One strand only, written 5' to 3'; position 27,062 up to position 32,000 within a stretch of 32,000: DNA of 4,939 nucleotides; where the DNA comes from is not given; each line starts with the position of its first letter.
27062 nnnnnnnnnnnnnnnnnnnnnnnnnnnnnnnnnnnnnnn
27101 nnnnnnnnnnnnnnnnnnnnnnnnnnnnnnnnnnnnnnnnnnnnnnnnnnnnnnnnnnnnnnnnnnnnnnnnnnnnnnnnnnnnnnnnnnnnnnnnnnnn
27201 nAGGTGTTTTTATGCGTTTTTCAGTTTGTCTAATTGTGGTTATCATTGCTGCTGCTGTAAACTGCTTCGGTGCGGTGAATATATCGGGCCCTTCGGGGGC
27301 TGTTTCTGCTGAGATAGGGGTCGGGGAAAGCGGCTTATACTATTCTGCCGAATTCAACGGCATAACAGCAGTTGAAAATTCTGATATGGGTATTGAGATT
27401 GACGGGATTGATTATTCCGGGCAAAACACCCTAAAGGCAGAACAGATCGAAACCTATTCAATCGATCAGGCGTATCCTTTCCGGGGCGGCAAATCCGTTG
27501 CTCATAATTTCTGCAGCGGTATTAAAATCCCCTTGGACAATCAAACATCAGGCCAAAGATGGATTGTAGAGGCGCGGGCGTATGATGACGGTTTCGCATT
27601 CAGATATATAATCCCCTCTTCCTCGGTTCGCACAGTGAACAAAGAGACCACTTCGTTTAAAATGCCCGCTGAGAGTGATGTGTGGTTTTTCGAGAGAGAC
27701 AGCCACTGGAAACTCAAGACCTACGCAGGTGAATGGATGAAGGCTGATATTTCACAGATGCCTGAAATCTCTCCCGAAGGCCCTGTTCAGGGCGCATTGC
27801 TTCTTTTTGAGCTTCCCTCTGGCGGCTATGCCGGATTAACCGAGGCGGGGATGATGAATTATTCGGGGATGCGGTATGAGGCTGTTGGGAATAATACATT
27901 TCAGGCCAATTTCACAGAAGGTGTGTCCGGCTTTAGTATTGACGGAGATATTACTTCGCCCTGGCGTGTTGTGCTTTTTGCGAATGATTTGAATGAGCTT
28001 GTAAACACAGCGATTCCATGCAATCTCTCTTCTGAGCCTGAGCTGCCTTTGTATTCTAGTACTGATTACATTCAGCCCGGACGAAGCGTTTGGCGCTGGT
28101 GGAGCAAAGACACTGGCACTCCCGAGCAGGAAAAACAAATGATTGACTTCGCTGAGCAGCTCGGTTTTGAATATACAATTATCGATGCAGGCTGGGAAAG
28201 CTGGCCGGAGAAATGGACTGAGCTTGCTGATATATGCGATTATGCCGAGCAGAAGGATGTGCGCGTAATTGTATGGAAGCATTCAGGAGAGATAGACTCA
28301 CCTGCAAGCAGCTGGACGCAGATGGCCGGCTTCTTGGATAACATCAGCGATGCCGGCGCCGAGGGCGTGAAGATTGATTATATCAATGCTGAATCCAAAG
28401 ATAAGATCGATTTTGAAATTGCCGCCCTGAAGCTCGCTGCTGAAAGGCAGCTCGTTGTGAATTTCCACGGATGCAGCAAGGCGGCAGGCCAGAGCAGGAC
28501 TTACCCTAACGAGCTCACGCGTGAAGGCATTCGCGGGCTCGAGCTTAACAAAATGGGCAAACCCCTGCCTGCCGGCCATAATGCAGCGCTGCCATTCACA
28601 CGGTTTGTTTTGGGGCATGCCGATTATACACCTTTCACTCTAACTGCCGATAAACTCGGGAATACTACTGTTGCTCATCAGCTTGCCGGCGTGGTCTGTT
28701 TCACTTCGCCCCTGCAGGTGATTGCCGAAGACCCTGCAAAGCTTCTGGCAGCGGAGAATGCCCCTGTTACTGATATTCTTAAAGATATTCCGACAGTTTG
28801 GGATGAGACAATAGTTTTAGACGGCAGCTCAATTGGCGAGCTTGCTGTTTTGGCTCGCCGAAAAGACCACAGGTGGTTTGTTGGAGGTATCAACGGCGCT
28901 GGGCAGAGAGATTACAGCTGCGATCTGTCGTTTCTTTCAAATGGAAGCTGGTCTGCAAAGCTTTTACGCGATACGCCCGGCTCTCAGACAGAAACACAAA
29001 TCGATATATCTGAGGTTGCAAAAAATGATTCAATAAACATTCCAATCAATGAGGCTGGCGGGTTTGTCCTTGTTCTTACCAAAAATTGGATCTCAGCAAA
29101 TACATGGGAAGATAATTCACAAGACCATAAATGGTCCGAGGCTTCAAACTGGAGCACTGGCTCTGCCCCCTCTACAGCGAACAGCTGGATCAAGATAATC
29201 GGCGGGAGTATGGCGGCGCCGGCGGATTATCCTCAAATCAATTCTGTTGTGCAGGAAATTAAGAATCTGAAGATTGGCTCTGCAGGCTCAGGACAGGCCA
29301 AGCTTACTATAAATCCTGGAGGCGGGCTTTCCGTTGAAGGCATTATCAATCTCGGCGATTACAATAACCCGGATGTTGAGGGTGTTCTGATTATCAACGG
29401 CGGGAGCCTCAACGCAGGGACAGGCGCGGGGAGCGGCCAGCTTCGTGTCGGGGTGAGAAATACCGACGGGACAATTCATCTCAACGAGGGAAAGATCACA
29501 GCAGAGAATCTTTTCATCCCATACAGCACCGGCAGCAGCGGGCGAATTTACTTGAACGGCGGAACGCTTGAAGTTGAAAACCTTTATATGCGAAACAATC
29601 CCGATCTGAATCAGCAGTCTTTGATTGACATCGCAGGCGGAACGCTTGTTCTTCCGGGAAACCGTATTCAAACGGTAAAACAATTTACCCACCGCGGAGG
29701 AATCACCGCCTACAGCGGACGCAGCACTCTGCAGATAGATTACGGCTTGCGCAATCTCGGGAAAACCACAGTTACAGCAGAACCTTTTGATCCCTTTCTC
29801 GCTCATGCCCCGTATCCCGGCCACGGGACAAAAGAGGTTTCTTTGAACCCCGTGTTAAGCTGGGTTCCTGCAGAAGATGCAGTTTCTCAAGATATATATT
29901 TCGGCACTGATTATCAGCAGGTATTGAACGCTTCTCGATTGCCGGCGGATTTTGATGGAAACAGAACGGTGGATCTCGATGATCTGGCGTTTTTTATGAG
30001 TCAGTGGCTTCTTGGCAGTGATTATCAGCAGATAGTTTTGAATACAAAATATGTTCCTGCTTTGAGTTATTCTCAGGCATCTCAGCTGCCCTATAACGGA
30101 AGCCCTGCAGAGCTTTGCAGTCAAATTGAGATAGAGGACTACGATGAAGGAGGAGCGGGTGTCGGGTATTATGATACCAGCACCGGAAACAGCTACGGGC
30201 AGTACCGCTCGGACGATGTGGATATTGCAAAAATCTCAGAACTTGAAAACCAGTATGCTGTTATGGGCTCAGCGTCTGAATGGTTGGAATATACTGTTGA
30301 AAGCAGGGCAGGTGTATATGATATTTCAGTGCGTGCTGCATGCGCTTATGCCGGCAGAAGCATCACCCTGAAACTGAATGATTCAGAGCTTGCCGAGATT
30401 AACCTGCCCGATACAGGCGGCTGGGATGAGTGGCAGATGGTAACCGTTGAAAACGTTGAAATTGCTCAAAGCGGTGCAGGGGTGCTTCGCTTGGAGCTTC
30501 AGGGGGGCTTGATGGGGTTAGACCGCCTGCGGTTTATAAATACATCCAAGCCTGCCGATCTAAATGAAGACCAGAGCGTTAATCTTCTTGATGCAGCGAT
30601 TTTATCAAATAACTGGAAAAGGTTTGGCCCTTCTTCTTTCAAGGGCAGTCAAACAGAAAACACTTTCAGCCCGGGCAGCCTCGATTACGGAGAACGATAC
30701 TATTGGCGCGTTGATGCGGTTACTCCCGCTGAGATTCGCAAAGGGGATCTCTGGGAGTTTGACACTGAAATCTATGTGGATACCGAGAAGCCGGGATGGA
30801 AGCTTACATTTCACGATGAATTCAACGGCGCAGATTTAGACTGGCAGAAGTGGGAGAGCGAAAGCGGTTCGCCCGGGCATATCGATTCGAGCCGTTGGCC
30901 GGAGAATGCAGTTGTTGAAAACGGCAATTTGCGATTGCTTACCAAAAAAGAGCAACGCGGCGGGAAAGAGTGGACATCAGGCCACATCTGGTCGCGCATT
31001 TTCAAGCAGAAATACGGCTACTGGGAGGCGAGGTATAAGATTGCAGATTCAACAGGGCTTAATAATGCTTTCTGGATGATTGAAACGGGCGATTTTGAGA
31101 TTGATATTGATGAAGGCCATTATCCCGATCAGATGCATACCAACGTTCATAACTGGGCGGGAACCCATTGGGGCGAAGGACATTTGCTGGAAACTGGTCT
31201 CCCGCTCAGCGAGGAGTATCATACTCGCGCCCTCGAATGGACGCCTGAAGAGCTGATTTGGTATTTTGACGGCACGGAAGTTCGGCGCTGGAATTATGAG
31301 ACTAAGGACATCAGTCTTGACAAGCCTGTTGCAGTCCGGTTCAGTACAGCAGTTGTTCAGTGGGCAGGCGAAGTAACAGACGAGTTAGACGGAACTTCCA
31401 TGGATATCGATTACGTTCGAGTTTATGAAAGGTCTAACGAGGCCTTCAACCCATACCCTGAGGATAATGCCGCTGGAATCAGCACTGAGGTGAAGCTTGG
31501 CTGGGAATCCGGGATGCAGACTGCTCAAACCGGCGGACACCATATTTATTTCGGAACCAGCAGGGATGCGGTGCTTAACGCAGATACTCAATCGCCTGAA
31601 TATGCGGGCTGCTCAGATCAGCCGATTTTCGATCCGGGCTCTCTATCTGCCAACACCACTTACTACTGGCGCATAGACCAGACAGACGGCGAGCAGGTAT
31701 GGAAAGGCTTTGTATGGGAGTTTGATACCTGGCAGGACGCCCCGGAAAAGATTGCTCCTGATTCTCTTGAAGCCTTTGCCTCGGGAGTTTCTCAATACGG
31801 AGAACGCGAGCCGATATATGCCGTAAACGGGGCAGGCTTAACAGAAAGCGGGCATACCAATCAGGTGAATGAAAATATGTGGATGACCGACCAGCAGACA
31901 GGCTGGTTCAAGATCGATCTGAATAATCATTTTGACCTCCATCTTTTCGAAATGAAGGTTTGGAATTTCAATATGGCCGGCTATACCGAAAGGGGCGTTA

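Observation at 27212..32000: Open-ended ORF of more than 1596 aa, missing from the ORF track, fuses a GH97-like alpha-glycosidase and a GH16-like beta-glycanase in one secreted polypeptide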

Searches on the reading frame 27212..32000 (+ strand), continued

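Call 7: find_homologous_proteins(query=window:27212-32000:+, max_evalue=1e-10)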
Query window:27212-32000:+ (1596 aa): 145 proteins with E <= 1e-10 among 8000 candidates; the best 120 are listed.
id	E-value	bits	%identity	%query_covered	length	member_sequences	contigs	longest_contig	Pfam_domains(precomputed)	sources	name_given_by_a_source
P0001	0.0e+0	3733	100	100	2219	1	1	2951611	PF18099.8,PF14509.13,PF10566.16,PF14508.13,PF00722.29,PF03422.22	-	-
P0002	1.6e-199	684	51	38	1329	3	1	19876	PF14509.13,PF10566.16,PF21365.4,PF14508.13,PF01055.33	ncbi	-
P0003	5.1e-191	656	45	43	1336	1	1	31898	PF14509.13,PF10566.16,PF21365.4,PF14508.13,PF01055.33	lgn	-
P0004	1.2e-177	611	47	39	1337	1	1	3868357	PF14509.13,PF10566.16,PF21365.4,PF14508.13,PF01055.33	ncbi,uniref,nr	ncbi:Retaining alpha-galactosidase precursor [Limihaloglobus sulfuriphilus]|uniref:Retaining alpha-g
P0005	3.6e-176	606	49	38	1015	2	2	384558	PF14509.13,PF10566.16,PF14508.13,PF13472.13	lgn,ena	-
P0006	2.5e-174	600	36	38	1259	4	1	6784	PF14509.13,PF10566.16,PF14508.13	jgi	jgi:alpha-glucosidase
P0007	3.8e-174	600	48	38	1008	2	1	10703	PF14509.13,PF10566.16,PF14508.13,PF13472.13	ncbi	ncbi:MAG TPA: glycoside hydrolase family 97 catalytic domain-containing protein [Opitutaceae bacteri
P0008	1.0e-172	595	48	38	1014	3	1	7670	PF14509.13,PF10566.16,PF14508.13,PF13472.13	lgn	-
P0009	3.0e-171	590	45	37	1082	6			PF14509.13,PF10566.16,PF14508.13,PF01663.28,PF16347.11,PF00884.29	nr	nr:glycoside hydrolase family 97 catalytic domain-containing protein [Rhodopirellula sp. SM50]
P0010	5.1e-170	586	46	39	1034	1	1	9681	PF14509.13,PF10566.16,PF14508.13,PF13088.13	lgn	-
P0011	1.2e-169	585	48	35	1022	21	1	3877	PF14509.13,PF10566.16,PF14508.13,PF13472.13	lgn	-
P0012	1.9e-167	577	46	38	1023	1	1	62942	PF14509.13,PF10566.16,PF14508.13,PF13472.13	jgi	-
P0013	7.7e-167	575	44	39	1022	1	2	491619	PF14509.13,PF10566.16,PF14508.13,PF13472.13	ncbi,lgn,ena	-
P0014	1.9e-166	574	46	36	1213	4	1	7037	PF02837.25,PF14509.13,PF10566.16,PF14508.13,PF02836.24,PF00703.28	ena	-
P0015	8.7e-165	569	43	40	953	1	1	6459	PF14509.13,PF10566.16,PF14508.13,PF04616.21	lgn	-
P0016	1.4e-163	565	43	38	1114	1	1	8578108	PF14509.13,PF10566.16,PF14508.13,PF02995.23,PF16347.11,PF00884.29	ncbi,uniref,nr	ncbi:Retaining alpha-galactosidase precursor [Planctomycetes bacterium CA13]|uniref:Retaining alpha-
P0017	4.5e-163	563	44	38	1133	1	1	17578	PF14509.13,PF10566.16,PF14508.13,PF01663.28,PF16347.11,PF00884.29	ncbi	-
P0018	6.7e-155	536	44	38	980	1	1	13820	PF14509.13,PF10566.16,PF07470.20,PF14508.13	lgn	-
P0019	9.1e-154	532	45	38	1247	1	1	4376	PF01266.31,PF14509.13,PF10566.16,PF13450.13,PF00890.31,PF07992.21,PF14508.13,PF12831.14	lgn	-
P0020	1.6e-152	528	44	38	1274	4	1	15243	PF01266.31,PF14509.13,PF10566.16,PF13450.13,PF00890.31,PF07992.21,PF14508.13,PF12831.14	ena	-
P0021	1.1e-149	518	43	37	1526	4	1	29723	PF14509.13,PF10566.16,PF14508.13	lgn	-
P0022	2.4e-149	517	43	37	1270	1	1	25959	PF01266.31,PF14509.13,PF10566.16,PF13450.13,PF00890.31,PF14508.13,PF01134.29,PF12831.14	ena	-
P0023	5.4e-149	516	43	39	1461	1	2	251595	PF14509.13,PF10566.16,PF07470.20,PF14508.13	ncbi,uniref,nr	ncbi:glycoside hydrolase family 97 catalytic domain-containing protein [Parapedobacter tibetensis]|u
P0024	2.2e-147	511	43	37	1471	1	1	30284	PF14509.13,PF10566.16,PF14508.13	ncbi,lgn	-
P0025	2.3e-146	508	43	38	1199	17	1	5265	PF00728.29,PF14509.13,PF10566.16,PF14508.13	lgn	-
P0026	1.1e-128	449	37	39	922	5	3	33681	PF00326.28,PF07859.20,PF14509.13,PF10566.16,PF01738.25,PF14508.13,PF20434.6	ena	-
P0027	6.4e-126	440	40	38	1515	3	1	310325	PF14509.13,PF10566.16,PF14508.13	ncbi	ncbi:MAG: glycoside hydrolase family 97 catalytic domain-containing protein [Bacteroidota bacterium]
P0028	7.6e-126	439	37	39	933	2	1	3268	PF14509.13,PF10566.16,PF13287.13,PF08305.18,PF13290.14,PF14508.13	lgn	-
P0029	4.3e-123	430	39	39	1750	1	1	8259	PF14509.13,PF18582.7,PF10566.16,PF13385.14,PF14508.13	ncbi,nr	ncbi:MAG: glycoside hydrolase family 97 catalytic domain-containing protein [Planctomycetes bacteriu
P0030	2.2e-121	425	36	39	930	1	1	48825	PF14509.13,PF07691.18,PF10566.16,PF13287.13,PF13290.14,PF14508.13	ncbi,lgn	-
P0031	3.0e-120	421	36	38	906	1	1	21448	PF00326.28,PF07859.20,PF14509.13,PF10566.16,PF14508.13,PF20434.6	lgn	-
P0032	5.7e-119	417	37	38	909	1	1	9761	PF14509.13,PF10566.16,PF14508.13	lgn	-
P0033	5.8e-117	410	36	39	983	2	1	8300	PF14509.13,PF10566.16,PF14508.13,PF01436.28,PF25021.2,PF08450.19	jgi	jgi:alpha-glucosidase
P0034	1.6e-115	405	36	38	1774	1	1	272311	PF12733.14,PF14509.13,PF10566.16,PF13287.13,PF08305.18,PF13290.14,PF14508.13,PF00395.26,PF02368.25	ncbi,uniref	ncbi:NPCBM/NEW2 domain-containing protein [Paenibacillus sp. GCM10027626]|uniref:NPCBM/NEW2 domain-c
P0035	3.2e-115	404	39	38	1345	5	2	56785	PF14509.13,PF10566.16,PF14508.13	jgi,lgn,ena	-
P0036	4.6e-114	400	38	37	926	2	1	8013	PF14509.13,PF10566.16,PF13287.13,PF08305.18,PF13290.14,PF14508.13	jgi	-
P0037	1.9e-111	392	35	40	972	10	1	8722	PF14509.13,PF10566.16,PF26376.1,PF14508.13,PF01120.24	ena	-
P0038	2.4e-111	391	37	38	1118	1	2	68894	PF14509.13,PF10566.16,PF13287.13,PF08305.18,PF13290.14,PF14508.13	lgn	-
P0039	2.1e-109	385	35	39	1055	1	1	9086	PF14509.13,PF10566.16,PF26376.1,PF14508.13,PF01120.24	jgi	jgi:alpha-glucosidase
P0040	1.5e-107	379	38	39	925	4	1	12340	PF14509.13,PF07691.18,PF10566.16,PF13287.13,PF13290.14,PF14508.13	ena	-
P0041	8.8e-107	376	36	38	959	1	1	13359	PF14509.13,PF10566.16,PF14508.13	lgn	-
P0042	9.1e-107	376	36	38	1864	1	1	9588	PF17389.9,PF08531.17,PF14509.13,PF07691.18,PF10566.16,PF13287.13,PF13290.14,PF14508.13,PF17390.8,PF25788.3,PF05592.19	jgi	jgi:alpha-L-rhamnosidase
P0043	1.2e-106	376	37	39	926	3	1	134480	PF14509.13,PF07691.18,PF10566.16,PF13287.13,PF13290.14,PF14508.13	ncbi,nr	ncbi:MAG: glycoside hydrolase family 97 catalytic domain-containing protein [Bacteroidota bacterium]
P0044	8.6e-106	373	35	39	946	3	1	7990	PF14509.13,PF07691.18,PF10566.16,PF13287.13,PF13290.14,PF14508.13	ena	-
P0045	1.1e-105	373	37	38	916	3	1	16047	PF14509.13,PF07691.18,PF10566.16,PF13287.13,PF13290.14,PF14508.13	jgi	jgi:alpha-glucosidase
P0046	2.4e-105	372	38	38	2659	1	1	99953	PF14509.13,PF10566.16,PF21365.4,PF13802.13,PF14508.13,PF01055.33,PF17137.10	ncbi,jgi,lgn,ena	-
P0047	5.4e-105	370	34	37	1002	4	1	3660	PF14509.13,PF10566.16,PF14508.13,PF05426.19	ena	-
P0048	1.3e-104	369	36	38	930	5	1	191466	PF14509.13,PF07691.18,PF10566.16,PF13287.13,PF13290.14,PF14508.13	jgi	jgi:alpha-glucosidase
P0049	1.9e-104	369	33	39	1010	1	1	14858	PF14509.13,PF10566.16,PF14508.13,PF05426.19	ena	-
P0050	3.8e-104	368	35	39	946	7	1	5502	PF14509.13,PF07691.18,PF10566.16,PF13287.13,PF13290.14,PF14508.13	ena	-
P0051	4.9e-104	367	36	38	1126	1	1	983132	PF14509.13,PF10566.16,PF13287.13,PF08305.18,PF13290.14,PF14508.13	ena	-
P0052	5.0e-104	367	35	38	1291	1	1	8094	PF17389.9,PF14509.13,PF07691.18,PF10566.16,PF13287.13,PF13290.14,PF14508.13,PF17390.8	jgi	-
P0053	1.9e-103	365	35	38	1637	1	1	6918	PF18368.8,PF02837.25,PF00754.32,PF14509.13,PF10566.16,PF22633.4,PF14508.13,PF00703.28,PF22666.3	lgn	-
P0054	3.8e-103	364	34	39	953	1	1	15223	PF14509.13,PF07691.18,PF10566.16,PF13287.13,PF13290.14,PF14508.13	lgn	-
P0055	1.2e-102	363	37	37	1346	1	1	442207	PF14509.13,PF10566.16,PF14508.13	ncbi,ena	-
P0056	2.4e-102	362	35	39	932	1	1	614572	PF14509.13,PF07691.18,PF10566.16,PF13287.13,PF13290.14,PF14508.13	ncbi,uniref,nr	ncbi:glycoside hydrolase family 97 catalytic domain-containing protein [Flavihumibacter profundi]|un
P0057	2.6e-102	361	37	38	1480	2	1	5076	PF14509.13,PF10566.16,PF14508.13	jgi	-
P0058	3.4e-102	361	38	38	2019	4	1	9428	PF14509.13,PF10566.16,PF21365.4,PF14508.13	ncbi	-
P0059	3.5e-102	361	34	39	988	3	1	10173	PF14509.13,PF10566.16,PF14508.13,PF01120.24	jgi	-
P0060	6.9e-102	360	36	38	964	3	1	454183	PF14509.13,PF07691.18,PF10566.16,PF13287.13,PF13290.14,PF14508.13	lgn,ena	-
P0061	1.4e-101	359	36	39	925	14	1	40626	PF14509.13,PF07691.18,PF10566.16,PF13287.13,PF13290.14,PF14508.13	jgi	jgi:alpha-glucosidase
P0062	5.3e-101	357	35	39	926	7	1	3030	PF14509.13,PF07691.18,PF10566.16,PF13287.13,PF13290.14,PF14508.13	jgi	-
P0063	7.9e-101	357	34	38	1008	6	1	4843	PF14509.13,PF10566.16,PF14508.13,PF05426.19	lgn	-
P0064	4.2e-100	354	35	39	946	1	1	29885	PF14509.13,PF07691.18,PF10566.16,PF13287.13,PF13290.14,PF14508.13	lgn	-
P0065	4.4e-100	354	34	38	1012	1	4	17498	PF14509.13,PF10566.16,PF14508.13,PF05426.19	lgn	-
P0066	1.1e-99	353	34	44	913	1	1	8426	PF14509.13,PF07691.18,PF10566.16,PF13287.13,PF13290.14,PF14508.13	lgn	-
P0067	1.4e-99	352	34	38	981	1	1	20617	PF14509.13,PF07691.18,PF10566.16,PF13287.13,PF13290.14,PF14508.13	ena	-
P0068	1.5e-99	352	35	39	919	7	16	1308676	PF14509.13,PF07691.18,PF10566.16,PF13287.13,PF13290.14,PF14508.13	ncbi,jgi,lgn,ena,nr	ncbi:MAG: hypothetical protein BGO55_09260 [Sphingobacteriales bacterium 50-39]|nr:glycoside hydrola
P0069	2.1e-99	352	34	38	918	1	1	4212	PF14509.13,PF07691.18,PF10566.16,PF13287.13,PF13290.14,PF14508.13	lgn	-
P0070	6.6e-99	350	35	39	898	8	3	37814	PF14509.13,PF07691.18,PF10566.16,PF13287.13,PF13290.14,PF14508.13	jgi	jgi:Glycoside hydrolase 97/Glycosyl-hydrolase 97 N-terminal/Glycosyl-hydrolase 97 C-terminal, oligom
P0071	7.8e-99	350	34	39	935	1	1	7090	PF14509.13,PF07691.18,PF10566.16,PF13287.13,PF13290.14,PF14508.13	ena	-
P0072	1.3e-98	349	35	39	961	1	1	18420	PF14509.13,PF07691.18,PF10566.16,PF13287.13,PF13290.14,PF14508.13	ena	-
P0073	1.5e-98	349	35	39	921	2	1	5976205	PF14509.13,PF07691.18,PF10566.16,PF13287.13,PF13290.14,PF14508.13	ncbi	-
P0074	2.0e-98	349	33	39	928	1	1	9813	PF14509.13,PF10566.16,PF13287.13,PF08305.18,PF13290.14,PF14508.13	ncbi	-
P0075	2.5e-98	348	35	38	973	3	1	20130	PF14509.13,PF10566.16,PF14508.13,PF05426.19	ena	-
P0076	9.3e-98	346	34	39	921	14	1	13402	PF14509.13,PF07691.18,PF10566.16,PF13287.13,PF13290.14,PF14508.13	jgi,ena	-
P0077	2.7e-97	345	34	39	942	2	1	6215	PF14509.13,PF07691.18,PF10566.16,PF13287.13,PF13290.14,PF14508.13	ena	-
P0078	3.5e-97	344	34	39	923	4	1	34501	PF14509.13,PF07691.18,PF10566.16,PF13287.13,PF13290.14,PF14508.13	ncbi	ncbi:MAG: glycoside hydrolase family 97 catalytic domain-containing protein, partial [Ginsengibacter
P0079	9.7e-97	343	34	36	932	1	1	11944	PF14509.13,PF07691.18,PF10566.16,PF13287.13,PF13290.14,PF14508.13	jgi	jgi:alpha-glucosidase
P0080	1.3e-96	343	34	38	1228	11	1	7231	PF14509.13,PF10566.16,PF14508.13,PF01120.24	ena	-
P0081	2.4e-96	342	36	36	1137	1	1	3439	PF14509.13,PF10566.16,PF21365.4,PF14508.13,PF01055.33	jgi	-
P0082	4.9e-96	341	33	39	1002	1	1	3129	PF14509.13,PF07691.18,PF10566.16,PF13287.13,PF13290.14,PF14508.13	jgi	jgi:hypothetical protein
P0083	1.2e-95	339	34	38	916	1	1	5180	PF14509.13,PF07691.18,PF10566.16,PF13287.13,PF13290.14,PF14508.13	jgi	jgi:Glycoside hydrolase 97/Glycosyl-hydrolase 97 N-terminal/Glycosyl-hydrolase 97 C-terminal, oligom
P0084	3.7e-95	338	34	38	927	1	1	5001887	PF14509.13,PF07691.18,PF10566.16,PF13287.13,PF13290.14,PF14508.13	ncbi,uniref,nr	ncbi:glycoside hydrolase family 97 catalytic domain-containing protein [Flavihumibacter fluvii]|unir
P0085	4.2e-95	338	35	38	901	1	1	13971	PF14509.13,PF07691.18,PF10566.16,PF13287.13,PF13290.14,PF14508.13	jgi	jgi:alpha-glucosidase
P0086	5.1e-95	337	33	39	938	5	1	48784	PF14509.13,PF07691.18,PF10566.16,PF13287.13,PF13290.14,PF14508.13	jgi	jgi:hypothetical protein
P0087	5.2e-95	337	37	33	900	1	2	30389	PF14509.13,PF07691.18,PF10566.16,PF13287.13,PF13290.14,PF14508.13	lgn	-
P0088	7.3e-95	337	33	38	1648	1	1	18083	PF18368.8,PF02837.25,PF00754.32,PF14509.13,PF10566.16,PF22633.4,PF14508.13,PF00703.28,PF22666.3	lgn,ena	-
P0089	1.7e-94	336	32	39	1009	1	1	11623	PF14509.13,PF10566.16,PF13287.13,PF08305.18,PF13290.14,PF14508.13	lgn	-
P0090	3.4e-94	335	35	35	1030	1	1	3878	PF18368.8,PF00754.32,PF14509.13,PF10566.16,PF22633.4,PF14508.13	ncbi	ncbi:MAG: glycoside hydrolase family 97 catalytic domain-containing protein, partial [Mucilaginibact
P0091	4.8e-94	334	34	39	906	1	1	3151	PF14509.13,PF07691.18,PF10566.16,PF13287.13,PF13290.14,PF14508.13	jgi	jgi:alpha-glucosidase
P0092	2.4e-93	332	32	42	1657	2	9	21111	PF14509.13,PF10566.16,PF13287.13,PF08305.18,PF13290.14,PF14508.13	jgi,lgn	jgi:hypothetical protein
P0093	2.4e-93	332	34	38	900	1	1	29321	PF14509.13,PF07691.18,PF10566.16,PF13287.13,PF13290.14,PF14508.13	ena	-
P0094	2.7e-93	332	36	37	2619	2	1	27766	PF14509.13,PF10566.16,PF21365.4,PF13802.13,PF14508.13,PF01055.33,PF17137.10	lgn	-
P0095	5.7e-93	331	38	34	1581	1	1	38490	PF14509.13,PF10566.16,PF14508.13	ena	-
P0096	6.8e-92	327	33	38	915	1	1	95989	PF14509.13,PF07691.18,PF10566.16,PF13287.13,PF13290.14,PF14508.13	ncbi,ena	-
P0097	2.3e-91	325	33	39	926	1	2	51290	PF14509.13,PF07691.18,PF10566.16,PF13287.13,PF13290.14,PF14508.13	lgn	-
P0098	1.9e-89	319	32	38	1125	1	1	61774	PF13229.13,PF14509.13,PF12708.13,PF10566.16,PF14508.13,PF00295.24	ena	-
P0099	9.3e-88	313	37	22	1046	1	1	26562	PF14509.13,PF07691.18,PF10566.16,PF13287.13,PF13290.14,PF14508.13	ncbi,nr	ncbi:MAG TPA: glycoside hydrolase family 97 catalytic domain-containing protein [Puia sp.]|nr:glycos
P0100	5.7e-87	311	33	38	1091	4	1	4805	PF13229.13,PF14509.13,PF12708.13,PF10566.16,PF14508.13,PF00295.24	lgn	-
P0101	6.7e-87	310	36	36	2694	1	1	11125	PF14509.13,PF10566.16,PF25852.1,PF14508.13,PF14870.13,PF15902.13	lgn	-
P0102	2.7e-83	298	35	38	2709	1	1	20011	PF14509.13,PF10566.16,PF25852.1,PF14508.13,PF14870.13,PF15902.13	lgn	-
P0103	1.7e-80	289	33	36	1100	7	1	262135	PF13229.13,PF14509.13,PF12708.13,PF10566.16,PF14508.13,PF00295.24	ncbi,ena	-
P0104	1.4e-79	286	33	37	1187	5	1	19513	PF14509.13,PF10566.16,PF13287.13,PF08305.18,PF13290.14,PF14508.13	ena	-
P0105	2.5e-74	269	33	38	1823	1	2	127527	PF00754.32,PF14509.13,PF17995.9,PF10566.16,PF22633.4,PF13287.13,PF13290.14,PF14508.13,PF07554.20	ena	-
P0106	5.5e-72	261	32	36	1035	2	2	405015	PF14509.13,PF10566.16,PF13287.13,PF08305.18,PF13290.14,PF14508.13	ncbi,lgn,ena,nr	ncbi:MAG TPA: hypothetical protein GXX17_03530 [Clostridiales bacterium]|nr:hypothetical protein [Cl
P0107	2.5e-70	255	32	36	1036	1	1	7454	PF14509.13,PF00404.25,PF10566.16,PF13287.13,PF08305.18,PF13290.14,PF14508.13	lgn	-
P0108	1.4e-64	236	32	37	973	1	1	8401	PF14509.13,PF10566.16,PF13287.13,PF08305.18,PF13290.14,PF14508.13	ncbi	-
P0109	4.1e-63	232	31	36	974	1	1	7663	PF14509.13,PF10566.16,PF13287.13,PF08305.18,PF13290.14,PF14508.13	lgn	-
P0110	6.2e-63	231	31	36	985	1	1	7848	PF14509.13,PF10566.16,PF13287.13,PF08305.18,PF13290.14,PF14508.13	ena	-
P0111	1.6e-62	230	30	36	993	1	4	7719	PF14509.13,PF10566.16,PF13287.13,PF08305.18,PF13290.14,PF14508.13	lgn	-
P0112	3.6e-62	228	31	36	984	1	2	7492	PF14509.13,PF10566.16,PF13287.13,PF08305.18,PF13290.14,PF14508.13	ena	-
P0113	6.7e-62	228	30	36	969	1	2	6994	PF14509.13,PF10566.16,PF13287.13,PF08305.18,PF13290.14,PF14508.13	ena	-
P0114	4.3e-61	225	30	37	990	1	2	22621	PF14509.13,PF10566.16,PF13287.13,PF08305.18,PF13290.14,PF14508.13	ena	-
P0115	5.8e-61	224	30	37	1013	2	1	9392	PF14509.13,PF10566.16,PF13287.13,PF08305.18,PF13290.14,PF14508.13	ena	-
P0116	8.9e-61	224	30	37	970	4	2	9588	PF14509.13,PF10566.16,PF13287.13,PF08305.18,PF13290.14,PF14508.13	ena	-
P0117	8.7e-60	221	31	36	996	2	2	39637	PF14509.13,PF10566.16,PF13287.13,PF08305.18,PF13290.14,PF14508.13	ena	-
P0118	8.8e-60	221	30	36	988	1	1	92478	PF14509.13,PF10566.16,PF13287.13,PF08305.18,PF13290.14,PF14508.13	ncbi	-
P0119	3.6e-59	218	31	36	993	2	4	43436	PF14509.13,PF10566.16,PF13287.13,PF08305.18,PF13290.14,PF14508.13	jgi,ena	-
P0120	7.4e-59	217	30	36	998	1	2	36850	PF14509.13,PF10566.16,PF13287.13,PF08305.18,PF13290.14,PF14508.13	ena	-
